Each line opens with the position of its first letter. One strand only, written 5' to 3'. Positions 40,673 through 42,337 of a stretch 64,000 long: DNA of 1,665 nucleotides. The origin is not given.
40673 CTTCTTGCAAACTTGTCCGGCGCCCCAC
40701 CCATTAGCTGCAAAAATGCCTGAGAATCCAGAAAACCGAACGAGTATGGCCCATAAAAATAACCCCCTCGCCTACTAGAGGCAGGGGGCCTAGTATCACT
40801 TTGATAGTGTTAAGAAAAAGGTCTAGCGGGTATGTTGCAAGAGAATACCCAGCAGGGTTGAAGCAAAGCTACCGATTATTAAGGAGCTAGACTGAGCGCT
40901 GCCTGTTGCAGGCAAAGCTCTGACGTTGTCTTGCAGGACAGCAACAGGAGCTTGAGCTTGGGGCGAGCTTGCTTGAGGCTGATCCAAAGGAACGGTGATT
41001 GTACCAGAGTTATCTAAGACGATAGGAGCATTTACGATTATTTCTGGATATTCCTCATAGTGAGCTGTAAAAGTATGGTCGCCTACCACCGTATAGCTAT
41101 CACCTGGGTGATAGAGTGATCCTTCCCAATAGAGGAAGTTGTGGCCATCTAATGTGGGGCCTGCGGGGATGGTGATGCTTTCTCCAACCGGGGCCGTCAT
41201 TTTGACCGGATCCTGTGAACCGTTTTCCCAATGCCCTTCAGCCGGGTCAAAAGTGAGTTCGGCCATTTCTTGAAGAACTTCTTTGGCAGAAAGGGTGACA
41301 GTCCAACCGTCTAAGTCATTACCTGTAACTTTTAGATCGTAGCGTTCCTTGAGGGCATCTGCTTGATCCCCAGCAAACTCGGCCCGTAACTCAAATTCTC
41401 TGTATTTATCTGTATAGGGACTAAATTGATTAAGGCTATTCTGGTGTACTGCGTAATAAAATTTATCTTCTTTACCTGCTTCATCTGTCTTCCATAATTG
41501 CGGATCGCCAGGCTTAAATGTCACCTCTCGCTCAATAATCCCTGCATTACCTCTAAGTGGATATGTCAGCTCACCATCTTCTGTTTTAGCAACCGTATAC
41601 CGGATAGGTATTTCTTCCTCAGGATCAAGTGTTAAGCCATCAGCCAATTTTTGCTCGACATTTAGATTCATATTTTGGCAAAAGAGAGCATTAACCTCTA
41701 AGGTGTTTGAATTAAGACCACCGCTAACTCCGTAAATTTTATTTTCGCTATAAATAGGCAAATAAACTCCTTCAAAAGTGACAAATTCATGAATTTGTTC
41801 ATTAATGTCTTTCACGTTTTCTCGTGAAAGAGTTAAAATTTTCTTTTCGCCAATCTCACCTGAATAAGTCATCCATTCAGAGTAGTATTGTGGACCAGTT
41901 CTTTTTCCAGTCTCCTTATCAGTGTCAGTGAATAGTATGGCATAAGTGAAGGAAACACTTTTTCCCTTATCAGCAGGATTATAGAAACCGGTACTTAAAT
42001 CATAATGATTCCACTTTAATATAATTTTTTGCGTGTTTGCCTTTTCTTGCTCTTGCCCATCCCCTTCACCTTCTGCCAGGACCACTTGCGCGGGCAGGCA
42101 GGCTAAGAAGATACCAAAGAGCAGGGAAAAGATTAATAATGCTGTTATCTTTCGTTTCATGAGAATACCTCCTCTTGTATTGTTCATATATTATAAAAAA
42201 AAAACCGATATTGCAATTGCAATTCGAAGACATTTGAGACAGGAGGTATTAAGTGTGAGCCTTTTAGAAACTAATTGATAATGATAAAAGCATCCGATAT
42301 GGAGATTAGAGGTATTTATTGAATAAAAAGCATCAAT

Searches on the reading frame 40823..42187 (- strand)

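Call 79: search_protein_families(library=pfam, proteins=[window:40823-42187:-], max_evalue=0.001)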
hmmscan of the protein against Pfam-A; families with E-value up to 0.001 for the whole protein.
window:40823-42187:- (454 aa): 1 family
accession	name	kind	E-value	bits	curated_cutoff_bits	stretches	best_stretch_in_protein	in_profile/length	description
PF09479.16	Flg_new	-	0.00053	20.5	27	0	322-376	8-65/65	Listeria-Bacteroides repeat domain (List_Bact_rpt)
